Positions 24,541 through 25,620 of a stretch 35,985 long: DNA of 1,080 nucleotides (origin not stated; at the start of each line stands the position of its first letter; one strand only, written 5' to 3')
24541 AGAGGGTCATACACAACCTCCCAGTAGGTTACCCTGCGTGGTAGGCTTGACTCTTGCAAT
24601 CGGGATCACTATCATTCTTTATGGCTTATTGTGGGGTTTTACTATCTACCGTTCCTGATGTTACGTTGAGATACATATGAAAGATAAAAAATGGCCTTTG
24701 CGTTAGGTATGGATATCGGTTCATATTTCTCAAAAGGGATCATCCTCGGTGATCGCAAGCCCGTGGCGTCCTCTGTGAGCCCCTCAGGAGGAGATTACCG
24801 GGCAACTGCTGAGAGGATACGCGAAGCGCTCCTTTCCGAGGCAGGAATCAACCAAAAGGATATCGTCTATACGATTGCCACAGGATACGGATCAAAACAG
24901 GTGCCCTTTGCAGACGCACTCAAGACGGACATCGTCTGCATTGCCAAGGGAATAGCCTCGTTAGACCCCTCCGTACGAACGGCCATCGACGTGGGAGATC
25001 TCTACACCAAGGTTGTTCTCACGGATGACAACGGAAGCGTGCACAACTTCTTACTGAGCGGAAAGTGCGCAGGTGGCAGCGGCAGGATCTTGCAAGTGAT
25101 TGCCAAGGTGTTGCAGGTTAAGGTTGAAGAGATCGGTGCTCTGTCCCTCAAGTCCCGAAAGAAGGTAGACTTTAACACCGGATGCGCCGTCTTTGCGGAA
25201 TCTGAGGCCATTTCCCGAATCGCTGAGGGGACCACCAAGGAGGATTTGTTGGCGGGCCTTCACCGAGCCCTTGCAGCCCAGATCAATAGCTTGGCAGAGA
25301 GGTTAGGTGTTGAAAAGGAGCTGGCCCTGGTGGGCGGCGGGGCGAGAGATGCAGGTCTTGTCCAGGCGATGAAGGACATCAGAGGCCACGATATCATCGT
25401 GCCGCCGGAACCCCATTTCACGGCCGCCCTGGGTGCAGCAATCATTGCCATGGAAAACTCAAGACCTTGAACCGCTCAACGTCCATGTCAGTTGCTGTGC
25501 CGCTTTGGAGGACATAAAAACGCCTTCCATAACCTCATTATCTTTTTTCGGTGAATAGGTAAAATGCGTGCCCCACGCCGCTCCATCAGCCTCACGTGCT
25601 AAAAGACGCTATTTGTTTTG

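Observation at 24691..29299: Orphan BCR/HAD-family ATP-driven radical enzyme module flanked by two different ATPases, with no cognate pathway genes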

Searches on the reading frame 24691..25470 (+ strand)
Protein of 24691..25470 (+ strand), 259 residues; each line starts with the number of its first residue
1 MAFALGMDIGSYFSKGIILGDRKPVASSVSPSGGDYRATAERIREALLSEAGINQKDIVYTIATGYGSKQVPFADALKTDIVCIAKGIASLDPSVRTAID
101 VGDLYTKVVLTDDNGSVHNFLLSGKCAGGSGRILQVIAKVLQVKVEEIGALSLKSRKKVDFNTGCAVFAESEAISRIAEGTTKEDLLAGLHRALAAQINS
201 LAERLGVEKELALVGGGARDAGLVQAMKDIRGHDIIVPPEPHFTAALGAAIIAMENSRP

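Call 4: search_protein_families(library=pfam, proteins=[window:24691-25470:+])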
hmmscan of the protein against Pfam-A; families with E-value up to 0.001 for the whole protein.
window:24691-25470:+ (259 aa): 2 families
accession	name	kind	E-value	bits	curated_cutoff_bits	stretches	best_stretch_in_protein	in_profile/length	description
PF01869.26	BcrAD_BadFG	-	5.2e-49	167.6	31.5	1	5-253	1-271/271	BadF/BadG/BcrA/BcrD ATPase family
PF02782.22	FGGY_C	-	1.2e-05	25.6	27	1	174-254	111-195/198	FGGY family of carbohydrate kinases, C-terminal domain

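Call 5: search_protein_families(library=ncbifam, proteins=[window:24691-25470:+], max_evalue=0.00001)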
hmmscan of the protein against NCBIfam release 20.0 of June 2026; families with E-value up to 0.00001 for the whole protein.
window:24691-25470:+ (259 aa): 6 families
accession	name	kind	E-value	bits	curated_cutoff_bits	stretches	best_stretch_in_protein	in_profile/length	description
TIGR00241.1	CoA_E_activ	domain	5.9e-61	206.1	125.4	1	4-252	2-248/248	acyl-CoA dehydratase activase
TIGR03192.1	benz_CoA_bzdQ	equivalog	4.9e-38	131.3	380.2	1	5-252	35-285/293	benzoyl-CoA reductase, bzd-type, subunit Q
TIGR02259.1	benz_CoA_red_A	equivalog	5.2e-35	121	578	1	58-250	230-429/432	benzoyl-CoA reductase subunit A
TIGR03286.1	methan_mark_15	hypoth_equivalog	5.8e-34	117.7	455.75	1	3-253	145-401/404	methanogenesis marker 15 protein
TIGR02261.1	benz_CoA_red_D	equivalog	3.7e-31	108.3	312.85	1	39-250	43-259/262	benzoyl-CoA reductase subunit D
TIGR01312.1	XylB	equivalog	2e-06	26.7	380.25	1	188-254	370-436/481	xylulokinase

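Call 35: search_solved_structures(query=window:24691-25470:+, max_evalue=0.00001, show_alignments=2)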
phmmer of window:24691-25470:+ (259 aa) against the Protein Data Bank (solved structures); distinct sequences matched with E-value up to 0.00001: 5.
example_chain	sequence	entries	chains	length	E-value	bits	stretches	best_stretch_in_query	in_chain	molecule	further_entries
4eht_A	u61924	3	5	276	1.8e-59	204.5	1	3-257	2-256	Activator of 2-hydroxyisocaproyl-CoA dehydratase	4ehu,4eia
1hux_A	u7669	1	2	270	6.7e-51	176.4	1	3-255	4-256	ACTIVATOR OF (R)-2-HYDROXYGLUTARYL-COA DEHYDRATASE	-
9gai_D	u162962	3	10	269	7.5e-49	169.7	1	2-256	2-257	3-methylbenzoyl-CoA reductase alpha subunit MbdQ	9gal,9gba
9gai_C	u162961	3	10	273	5.8e-38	134.1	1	1-253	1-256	3-methylbenzoyl-CoA reductase delta subunit MbdP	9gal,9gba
7yyl_E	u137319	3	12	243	5.6e-37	130.9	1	5-255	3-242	Putative CoA-substrate-specific enzyme activase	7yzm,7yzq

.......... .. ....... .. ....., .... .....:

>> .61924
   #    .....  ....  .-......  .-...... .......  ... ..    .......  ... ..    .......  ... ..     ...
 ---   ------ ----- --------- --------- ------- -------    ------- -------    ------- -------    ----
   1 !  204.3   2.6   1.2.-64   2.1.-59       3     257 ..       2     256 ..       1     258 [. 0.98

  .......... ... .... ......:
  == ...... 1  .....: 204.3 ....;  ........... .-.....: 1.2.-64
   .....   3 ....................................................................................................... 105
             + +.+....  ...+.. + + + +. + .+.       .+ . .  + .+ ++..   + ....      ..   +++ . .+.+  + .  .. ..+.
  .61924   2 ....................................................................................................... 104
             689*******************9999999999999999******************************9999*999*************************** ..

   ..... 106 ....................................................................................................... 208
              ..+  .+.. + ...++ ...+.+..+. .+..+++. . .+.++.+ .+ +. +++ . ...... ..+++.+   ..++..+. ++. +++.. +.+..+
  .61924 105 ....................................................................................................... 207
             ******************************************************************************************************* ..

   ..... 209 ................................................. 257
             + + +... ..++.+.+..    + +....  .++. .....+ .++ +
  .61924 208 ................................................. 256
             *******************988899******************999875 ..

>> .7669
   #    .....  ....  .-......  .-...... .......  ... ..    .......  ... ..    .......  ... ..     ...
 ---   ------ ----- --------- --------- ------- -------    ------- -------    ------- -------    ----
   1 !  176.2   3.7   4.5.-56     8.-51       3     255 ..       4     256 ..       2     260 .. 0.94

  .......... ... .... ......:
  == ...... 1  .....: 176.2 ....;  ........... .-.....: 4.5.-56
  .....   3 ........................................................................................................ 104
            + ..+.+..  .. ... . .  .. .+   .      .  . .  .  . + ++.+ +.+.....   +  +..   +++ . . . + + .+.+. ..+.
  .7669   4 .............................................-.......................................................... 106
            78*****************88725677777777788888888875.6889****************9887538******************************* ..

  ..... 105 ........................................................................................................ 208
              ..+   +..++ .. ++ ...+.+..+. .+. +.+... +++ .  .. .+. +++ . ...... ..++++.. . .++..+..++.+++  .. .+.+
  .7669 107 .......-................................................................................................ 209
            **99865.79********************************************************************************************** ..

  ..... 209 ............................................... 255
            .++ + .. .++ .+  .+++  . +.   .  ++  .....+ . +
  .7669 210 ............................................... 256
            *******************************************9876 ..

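Call 57: search_solved_structures(query=window:24691-25470:+, max_evalue=0.00001, show_alignments=5)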
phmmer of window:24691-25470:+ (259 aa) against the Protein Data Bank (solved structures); distinct sequences matched with E-value up to 0.00001: 5.
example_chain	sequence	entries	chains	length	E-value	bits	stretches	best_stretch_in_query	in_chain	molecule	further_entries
4eht_A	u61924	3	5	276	1.8e-59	204.5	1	3-257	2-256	Activator of 2-hydroxyisocaproyl-CoA dehydratase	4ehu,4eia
1hux_A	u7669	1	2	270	6.7e-51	176.4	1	3-255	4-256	ACTIVATOR OF (R)-2-HYDROXYGLUTARYL-COA DEHYDRATASE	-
9gai_D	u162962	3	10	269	7.5e-49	169.7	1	2-256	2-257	3-methylbenzoyl-CoA reductase alpha subunit MbdQ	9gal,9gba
9gai_C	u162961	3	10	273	5.8e-38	134.1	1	1-253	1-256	3-methylbenzoyl-CoA reductase delta subunit MbdP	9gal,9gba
7yyl_E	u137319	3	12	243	5.6e-37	130.9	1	5-255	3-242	Putative CoA-substrate-specific enzyme activase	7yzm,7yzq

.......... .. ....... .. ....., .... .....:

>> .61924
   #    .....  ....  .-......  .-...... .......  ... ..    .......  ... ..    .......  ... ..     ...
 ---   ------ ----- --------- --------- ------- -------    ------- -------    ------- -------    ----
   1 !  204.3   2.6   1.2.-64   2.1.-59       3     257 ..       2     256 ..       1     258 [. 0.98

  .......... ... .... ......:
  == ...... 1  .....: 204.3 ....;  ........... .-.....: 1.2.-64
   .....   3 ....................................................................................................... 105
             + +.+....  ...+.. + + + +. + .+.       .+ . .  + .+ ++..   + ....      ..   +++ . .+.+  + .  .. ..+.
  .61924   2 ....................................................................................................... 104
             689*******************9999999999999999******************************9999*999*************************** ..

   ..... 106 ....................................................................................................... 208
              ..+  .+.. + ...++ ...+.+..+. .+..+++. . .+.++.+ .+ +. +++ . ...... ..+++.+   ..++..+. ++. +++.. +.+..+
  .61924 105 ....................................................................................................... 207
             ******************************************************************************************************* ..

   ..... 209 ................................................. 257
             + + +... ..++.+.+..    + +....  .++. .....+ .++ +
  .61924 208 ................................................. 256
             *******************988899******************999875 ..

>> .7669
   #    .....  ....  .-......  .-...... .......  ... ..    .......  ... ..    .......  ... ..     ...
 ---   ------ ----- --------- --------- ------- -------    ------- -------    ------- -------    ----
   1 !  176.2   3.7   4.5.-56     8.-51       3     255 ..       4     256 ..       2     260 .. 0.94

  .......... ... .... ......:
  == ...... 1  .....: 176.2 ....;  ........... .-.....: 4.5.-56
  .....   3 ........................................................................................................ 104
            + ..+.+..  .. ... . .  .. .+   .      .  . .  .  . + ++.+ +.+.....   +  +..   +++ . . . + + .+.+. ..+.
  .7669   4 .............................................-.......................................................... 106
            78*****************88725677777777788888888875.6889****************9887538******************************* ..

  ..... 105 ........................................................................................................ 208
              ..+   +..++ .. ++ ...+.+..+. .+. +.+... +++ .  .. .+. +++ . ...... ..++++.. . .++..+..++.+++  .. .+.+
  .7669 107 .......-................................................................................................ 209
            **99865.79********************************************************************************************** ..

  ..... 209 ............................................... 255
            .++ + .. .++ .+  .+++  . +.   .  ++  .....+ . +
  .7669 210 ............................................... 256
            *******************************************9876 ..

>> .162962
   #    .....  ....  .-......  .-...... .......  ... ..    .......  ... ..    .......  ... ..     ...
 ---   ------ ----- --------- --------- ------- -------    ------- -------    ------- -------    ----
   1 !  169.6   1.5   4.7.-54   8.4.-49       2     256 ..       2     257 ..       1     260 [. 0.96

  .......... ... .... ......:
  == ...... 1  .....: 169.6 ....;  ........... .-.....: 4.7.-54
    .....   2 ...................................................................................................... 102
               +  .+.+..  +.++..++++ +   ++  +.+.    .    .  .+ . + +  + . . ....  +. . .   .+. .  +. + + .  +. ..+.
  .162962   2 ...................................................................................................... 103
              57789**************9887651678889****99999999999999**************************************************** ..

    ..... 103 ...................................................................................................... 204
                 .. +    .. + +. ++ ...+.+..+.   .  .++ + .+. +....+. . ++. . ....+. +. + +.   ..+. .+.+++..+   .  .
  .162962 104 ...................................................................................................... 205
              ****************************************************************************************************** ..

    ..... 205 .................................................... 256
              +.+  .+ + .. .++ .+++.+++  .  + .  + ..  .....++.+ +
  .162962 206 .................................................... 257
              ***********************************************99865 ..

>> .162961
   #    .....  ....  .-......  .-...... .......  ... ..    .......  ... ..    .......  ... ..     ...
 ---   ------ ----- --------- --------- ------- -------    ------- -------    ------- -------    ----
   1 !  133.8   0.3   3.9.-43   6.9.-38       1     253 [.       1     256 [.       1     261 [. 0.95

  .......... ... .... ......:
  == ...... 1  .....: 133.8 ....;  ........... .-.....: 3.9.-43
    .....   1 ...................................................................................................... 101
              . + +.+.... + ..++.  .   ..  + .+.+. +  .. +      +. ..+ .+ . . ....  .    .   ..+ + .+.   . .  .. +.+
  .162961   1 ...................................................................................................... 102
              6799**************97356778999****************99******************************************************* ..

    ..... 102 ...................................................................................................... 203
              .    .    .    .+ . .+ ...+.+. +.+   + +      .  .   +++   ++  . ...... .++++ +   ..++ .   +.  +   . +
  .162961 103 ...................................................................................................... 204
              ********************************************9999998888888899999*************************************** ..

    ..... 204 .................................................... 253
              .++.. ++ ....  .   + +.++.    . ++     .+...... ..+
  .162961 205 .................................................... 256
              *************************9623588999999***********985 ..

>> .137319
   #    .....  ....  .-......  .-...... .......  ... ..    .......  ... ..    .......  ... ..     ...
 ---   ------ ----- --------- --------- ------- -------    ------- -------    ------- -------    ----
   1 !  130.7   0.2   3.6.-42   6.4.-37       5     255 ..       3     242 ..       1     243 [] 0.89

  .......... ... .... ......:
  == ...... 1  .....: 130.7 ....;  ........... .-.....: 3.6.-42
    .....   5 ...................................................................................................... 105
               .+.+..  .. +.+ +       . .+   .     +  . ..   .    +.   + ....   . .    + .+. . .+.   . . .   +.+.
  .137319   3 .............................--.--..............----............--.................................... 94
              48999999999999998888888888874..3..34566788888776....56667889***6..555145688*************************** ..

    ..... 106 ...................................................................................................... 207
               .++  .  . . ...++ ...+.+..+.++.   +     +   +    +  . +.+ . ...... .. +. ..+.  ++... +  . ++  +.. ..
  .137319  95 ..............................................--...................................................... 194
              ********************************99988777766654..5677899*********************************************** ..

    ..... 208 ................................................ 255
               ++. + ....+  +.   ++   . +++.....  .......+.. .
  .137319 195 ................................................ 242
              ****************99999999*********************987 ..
